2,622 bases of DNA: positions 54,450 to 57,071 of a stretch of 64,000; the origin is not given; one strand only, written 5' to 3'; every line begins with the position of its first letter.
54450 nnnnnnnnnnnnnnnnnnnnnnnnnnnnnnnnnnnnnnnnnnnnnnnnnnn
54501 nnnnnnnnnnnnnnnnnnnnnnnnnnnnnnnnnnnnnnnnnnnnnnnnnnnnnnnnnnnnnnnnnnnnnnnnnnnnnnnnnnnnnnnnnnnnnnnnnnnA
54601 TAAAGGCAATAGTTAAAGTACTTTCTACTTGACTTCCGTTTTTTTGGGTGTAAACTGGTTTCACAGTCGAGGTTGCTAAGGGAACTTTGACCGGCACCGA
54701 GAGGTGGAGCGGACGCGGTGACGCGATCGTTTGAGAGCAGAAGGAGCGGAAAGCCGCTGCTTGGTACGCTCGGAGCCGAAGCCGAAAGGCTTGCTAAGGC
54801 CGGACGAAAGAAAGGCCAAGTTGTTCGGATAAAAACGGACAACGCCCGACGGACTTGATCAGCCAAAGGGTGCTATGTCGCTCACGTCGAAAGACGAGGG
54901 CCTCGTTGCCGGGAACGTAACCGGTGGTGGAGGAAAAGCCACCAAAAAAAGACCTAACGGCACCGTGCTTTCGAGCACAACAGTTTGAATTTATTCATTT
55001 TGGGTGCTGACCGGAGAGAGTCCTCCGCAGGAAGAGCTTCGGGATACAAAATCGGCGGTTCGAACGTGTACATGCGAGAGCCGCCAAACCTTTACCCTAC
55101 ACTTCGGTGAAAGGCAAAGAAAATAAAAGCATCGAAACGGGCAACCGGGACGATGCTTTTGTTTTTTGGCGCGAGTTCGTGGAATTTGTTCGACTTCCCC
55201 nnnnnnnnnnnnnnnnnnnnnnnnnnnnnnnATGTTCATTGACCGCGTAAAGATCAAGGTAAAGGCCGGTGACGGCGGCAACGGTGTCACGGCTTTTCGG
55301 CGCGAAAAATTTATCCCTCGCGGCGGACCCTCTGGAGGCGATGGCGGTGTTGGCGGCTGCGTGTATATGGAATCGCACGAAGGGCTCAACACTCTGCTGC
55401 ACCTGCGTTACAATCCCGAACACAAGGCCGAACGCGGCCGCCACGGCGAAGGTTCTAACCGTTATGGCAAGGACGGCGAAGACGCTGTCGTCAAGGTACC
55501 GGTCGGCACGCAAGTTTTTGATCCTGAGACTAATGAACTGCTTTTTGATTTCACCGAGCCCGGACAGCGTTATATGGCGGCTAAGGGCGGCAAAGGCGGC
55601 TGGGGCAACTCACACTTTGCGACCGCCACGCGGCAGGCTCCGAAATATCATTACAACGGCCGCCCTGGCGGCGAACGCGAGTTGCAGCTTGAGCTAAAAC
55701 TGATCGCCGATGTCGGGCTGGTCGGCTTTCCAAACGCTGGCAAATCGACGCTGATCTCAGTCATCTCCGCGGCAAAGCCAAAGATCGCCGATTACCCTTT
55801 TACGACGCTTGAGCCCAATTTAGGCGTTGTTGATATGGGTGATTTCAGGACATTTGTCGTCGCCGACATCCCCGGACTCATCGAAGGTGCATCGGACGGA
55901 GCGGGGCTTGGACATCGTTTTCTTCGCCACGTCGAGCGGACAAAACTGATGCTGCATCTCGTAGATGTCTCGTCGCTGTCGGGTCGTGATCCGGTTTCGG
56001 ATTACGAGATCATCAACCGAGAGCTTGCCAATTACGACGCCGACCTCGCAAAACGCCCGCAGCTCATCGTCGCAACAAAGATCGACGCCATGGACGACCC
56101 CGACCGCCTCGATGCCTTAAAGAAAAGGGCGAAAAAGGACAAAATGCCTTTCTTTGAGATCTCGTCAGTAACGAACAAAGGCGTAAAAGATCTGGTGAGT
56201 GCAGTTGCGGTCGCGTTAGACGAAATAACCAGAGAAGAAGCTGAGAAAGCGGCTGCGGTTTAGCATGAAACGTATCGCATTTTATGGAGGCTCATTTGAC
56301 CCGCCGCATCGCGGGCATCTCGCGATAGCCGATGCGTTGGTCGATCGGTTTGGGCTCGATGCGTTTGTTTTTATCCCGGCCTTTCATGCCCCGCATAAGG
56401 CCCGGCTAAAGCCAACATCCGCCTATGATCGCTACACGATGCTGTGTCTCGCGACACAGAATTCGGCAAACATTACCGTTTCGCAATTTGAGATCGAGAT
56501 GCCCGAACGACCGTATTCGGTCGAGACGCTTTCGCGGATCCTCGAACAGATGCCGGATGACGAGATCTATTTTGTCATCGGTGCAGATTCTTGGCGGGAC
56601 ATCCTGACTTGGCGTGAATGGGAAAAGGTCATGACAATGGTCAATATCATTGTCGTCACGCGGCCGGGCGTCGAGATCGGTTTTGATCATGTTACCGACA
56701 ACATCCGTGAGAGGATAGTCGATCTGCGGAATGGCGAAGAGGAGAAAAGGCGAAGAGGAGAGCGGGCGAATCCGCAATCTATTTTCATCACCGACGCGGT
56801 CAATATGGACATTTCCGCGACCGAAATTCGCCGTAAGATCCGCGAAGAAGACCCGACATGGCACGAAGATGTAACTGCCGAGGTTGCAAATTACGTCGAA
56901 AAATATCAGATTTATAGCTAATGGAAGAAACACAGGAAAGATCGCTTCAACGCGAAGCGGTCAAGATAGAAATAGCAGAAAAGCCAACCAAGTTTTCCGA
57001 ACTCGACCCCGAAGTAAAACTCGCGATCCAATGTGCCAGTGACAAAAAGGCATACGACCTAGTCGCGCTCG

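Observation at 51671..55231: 3.5-kb accessory segment between rpmA and obgE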

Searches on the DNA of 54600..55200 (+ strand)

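Call 34: search_rna_families(source=window, start=54600, end=55200, threshold=evalue, max_evalue=10, show_alignments=2)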
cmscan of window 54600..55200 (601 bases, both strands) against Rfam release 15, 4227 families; matches with E-value up to 10: 4.
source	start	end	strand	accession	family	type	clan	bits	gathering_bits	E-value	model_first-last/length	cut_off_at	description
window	55120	55167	-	RF02495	ohsC_RNA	Gene; antitoxin;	-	21.2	50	1.1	33-77/77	no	Oppression of Hydrophobic ORF by sRNA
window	55114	55184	+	RF01742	lactis-plasmid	Gene; sRNA;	-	17.5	70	5.2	1-106/106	no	lactis-plasmid RNA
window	55054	55165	+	RF01408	sraL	Gene; sRNA;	-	13.3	39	1.8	1-142/142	no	sraL Hfq binding RNA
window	54892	54950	+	RF02979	freshwater-1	Gene; sRNA;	-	13.1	72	7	1-62/62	no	freshwater-1 RNA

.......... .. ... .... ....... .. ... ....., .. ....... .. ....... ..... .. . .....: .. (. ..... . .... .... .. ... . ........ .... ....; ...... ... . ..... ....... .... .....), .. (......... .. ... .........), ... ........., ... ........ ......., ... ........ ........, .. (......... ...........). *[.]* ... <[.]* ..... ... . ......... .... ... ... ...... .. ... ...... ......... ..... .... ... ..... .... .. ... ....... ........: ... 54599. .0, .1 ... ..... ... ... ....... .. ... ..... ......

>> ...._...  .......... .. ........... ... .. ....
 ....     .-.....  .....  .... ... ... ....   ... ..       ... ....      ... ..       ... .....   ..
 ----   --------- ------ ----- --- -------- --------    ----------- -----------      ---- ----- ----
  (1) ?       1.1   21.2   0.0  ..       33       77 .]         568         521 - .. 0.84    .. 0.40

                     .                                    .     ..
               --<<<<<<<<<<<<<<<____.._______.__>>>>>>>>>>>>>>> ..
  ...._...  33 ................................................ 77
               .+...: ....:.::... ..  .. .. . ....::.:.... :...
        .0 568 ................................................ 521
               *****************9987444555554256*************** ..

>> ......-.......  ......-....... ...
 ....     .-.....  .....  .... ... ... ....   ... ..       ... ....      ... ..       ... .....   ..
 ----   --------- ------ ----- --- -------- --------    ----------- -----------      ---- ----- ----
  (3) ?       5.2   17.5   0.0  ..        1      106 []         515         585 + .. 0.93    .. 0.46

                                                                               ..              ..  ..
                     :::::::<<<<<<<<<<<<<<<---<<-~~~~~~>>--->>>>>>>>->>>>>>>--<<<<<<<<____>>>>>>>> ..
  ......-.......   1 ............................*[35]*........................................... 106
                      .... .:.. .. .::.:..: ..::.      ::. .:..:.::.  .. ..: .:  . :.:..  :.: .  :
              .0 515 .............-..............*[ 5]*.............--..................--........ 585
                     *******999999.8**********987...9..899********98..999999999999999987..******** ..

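Call 67: search_dna_similar(query=window:54657-55172:+, collection=phages, mode=distant, max_rows=5)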
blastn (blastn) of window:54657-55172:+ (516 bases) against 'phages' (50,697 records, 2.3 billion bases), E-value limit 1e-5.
No match.

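Call 68: search_dna_similar(query=window:54657-55172:+, collection=plasmids, mode=distant, max_rows=5)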
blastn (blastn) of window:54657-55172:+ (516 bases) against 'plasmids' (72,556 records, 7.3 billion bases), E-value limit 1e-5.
No match.
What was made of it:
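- Tried and rejected: There was no match in phage or plasmid records (calls 67, 68).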

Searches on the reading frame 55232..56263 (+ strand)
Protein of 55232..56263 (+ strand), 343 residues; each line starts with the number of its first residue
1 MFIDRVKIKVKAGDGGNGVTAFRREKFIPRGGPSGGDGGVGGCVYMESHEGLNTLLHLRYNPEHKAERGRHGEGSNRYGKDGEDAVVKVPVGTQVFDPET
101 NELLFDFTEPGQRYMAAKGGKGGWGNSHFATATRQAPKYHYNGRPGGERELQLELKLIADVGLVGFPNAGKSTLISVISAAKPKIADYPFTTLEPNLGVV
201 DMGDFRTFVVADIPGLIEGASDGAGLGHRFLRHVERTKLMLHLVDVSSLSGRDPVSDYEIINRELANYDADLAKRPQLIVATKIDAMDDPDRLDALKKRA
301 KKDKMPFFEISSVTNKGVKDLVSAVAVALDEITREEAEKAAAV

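Call 7: search_protein_families(library=pfam, proteins=[window:55232-56263:+], max_evalue=0.01)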
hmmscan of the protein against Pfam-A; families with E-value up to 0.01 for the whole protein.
window:55232-56263:+ (343 aa): 4 families
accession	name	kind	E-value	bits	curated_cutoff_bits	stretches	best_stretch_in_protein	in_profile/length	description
PF01018.28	GTP1_OBG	-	3.3e-60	202.6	27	1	3-157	1-155/155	GTP1/OBG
PF01926.29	MMR_HSR1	-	9.3e-26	90.6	21.9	1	160-283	1-113/113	50S ribosome-binding GTPase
PF02421.24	FeoB_N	-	2.4e-09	37.3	27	1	161-250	3-92/156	Ferrous iron transport protein B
PF03193.22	RsgA_GTPase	-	0.00056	20.2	30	0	253-325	34-104/174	RsgA GTPase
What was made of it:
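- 55232..56263 (+): obg (GTPase Obg): the right-hand core gene of the locus. Pfam GTP1_OBG, E = 3.3e-60 (call 7).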

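Call 11: find_related_loci(query=window:55232-56263:+, collection=genome_contigs, flank=10000)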
Query window:55232-56263:+ (343 aa) in genome_contigs; peptide patterns used: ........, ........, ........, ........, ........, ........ (x = any residue, [..] = any of these).
575 stretches matched a pattern; 529 encode a relative of the query (tblastn E <= 1e-3); the best 80 are kept; 80 distinct loci.
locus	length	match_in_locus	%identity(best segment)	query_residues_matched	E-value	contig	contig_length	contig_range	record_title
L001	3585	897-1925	99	1-343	0e+0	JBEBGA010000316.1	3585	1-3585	MAG: Pyrinomonadaceae bacterium isolate ASF_10 NODE_26602_length_3585_cov_2.944062, whole genome shotgun sequence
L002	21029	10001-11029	98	1-343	0e+0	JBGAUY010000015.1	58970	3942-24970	MAG: Pyrinomonadaceae bacterium isolate MAG_MBR_H10.73 MBRH10-73_opera_contig_2061, whole genome shotgun sequence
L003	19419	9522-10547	97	1-342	0e+0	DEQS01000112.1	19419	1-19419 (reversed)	MAG TPA_asm: Chloracidobacterium sp. UBA3360 UBA3360_contig_3395, whole genome shotgun sequence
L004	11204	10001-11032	95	1-343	0e+0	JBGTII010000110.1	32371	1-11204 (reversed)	MAG: Pyrinomonadaceae bacterium isolate JTS-RE260 k141_8568727, whole genome shotgun sequence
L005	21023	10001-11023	96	1-341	0e+0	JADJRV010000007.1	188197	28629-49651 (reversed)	MAG: Chloracidobacterium sp. isolate Hade_18-Q3-R52-61_BATAC.229 tig00010738-10-1879740, whole genome shotgun sequence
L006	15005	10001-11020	85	1-340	0e+0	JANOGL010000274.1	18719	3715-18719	MAG: Acidobacteriota bacterium isolate SOY_64_metabat_19 SOY_64_k141_1640842, whole genome shotgun sequence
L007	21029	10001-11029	84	1-343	0e+0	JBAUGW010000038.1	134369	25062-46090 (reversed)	MAG: Pyrinomonadaceae bacterium isolate MFD03269_ilm_asm_bin25 k127_220785, whole genome shotgun sequence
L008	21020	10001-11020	89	1-340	0e+0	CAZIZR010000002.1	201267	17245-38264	MAG TPA_asm: uncultured Chloracidobacterium sp. isolate SRP189682_co1_41 genome assembly, contig: NODE_31_length_201267_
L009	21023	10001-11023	84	1-341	0e+0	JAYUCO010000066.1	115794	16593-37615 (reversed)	MAG: Pyrinomonadaceae bacterium isolate GFS_6983 GFS_6983_65, whole genome shotgun sequence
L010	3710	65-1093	87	1-343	0e+0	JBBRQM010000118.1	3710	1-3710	MAG: Pyrinomonadales bacterium isolate metawrap_la1_44 W_la1_44_k141_1955329L_3710_cov_11.9630, whole genome shotgun seq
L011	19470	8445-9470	83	1-342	0e+0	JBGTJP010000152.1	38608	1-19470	MAG: Pyrinomonadaceae bacterium isolate JTS-RE292 k141_3483936, whole genome shotgun sequence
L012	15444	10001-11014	84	1-338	0e+0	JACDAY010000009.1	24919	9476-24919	MAG: Blastocatellia bacterium isolate MGR_bin268 SD2897-2912_k127_2783031, whole genome shotgun sequence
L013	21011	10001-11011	87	1-337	1e-180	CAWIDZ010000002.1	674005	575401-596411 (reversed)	MAG: Blastocatellia bacterium isolate MFD05442.bin.2.231 genome assembly, contig: contig_17961, whole genome shotgun seq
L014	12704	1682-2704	87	1-341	0e+0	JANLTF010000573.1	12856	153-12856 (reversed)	MAG: Acidobacteriota bacterium isolate OTE_25_metabat_238 OTE_25_k141_2990745, whole genome shotgun sequence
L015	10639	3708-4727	89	1-340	2e-180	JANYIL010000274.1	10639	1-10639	MAG: Chloracidobacterium sp. isolate GL140_2_metabinner_68 GL140_2_k141_847603, whole genome shotgun sequence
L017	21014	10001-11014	86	1-338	2e-179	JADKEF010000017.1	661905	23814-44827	MAG: Acidobacteria bacterium isolate OdNW_18-Q3-R42-56_MAXAC.155 tig00896725-10-6614620, whole genome shotgun sequence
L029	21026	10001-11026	88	1-342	6e-178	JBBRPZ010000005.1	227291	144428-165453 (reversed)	MAG: Pyrinomonadales bacterium isolate metawrap_la1_109 W_la1_109_k141_628166L_227291_cov_17.6429, whole genome shotgun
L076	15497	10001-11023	79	1-340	8e-171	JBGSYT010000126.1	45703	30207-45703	MAG: Pyrinomonadaceae bacterium isolate JTS-RE97 k141_4485757, whole genome shotgun sequence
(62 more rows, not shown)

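Call 40: search_protein_families(library=pfam, proteins=[L005:7370-9181:+, L005:6810-7139:+], max_evalue=0.01)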
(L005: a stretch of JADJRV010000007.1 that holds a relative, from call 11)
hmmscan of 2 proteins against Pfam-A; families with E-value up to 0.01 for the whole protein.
L005:7370-9181:+ (604 aa): 0 families

L005:6810-7139:+ (110 aa): 0 families
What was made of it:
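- On Integrase-mediated genomic island: The P1 fragments and P2 have no Pfam family at all, and the cargo proteins of relatives have no recombinase domain (calls 7, 40).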

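Call 65: search_protein_families(library=padloc, proteins=[L005:7370-9181:+], max_evalue=0.01)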
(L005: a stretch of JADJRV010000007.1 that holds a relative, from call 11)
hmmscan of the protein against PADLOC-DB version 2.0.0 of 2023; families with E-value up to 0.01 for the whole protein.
L005:7370-9181:+ (604 aa): 0 families

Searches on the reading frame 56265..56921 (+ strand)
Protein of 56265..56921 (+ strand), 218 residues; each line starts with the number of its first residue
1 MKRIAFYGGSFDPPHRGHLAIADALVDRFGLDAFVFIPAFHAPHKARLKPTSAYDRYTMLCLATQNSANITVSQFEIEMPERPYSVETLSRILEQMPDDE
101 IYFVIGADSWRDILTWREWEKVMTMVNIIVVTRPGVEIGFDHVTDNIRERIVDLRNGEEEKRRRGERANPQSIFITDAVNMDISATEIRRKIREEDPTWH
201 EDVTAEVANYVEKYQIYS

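Call 7: search_protein_families(library=pfam, proteins=[window:56265-56921:+], max_evalue=0.01)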
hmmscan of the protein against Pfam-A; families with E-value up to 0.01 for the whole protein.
window:56265-56921:+ (218 aa): 1 family
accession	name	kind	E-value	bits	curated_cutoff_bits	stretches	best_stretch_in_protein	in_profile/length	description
PF01467.32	CTP_transf_like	-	4.3e-26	92.1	21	1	6-191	1-133/133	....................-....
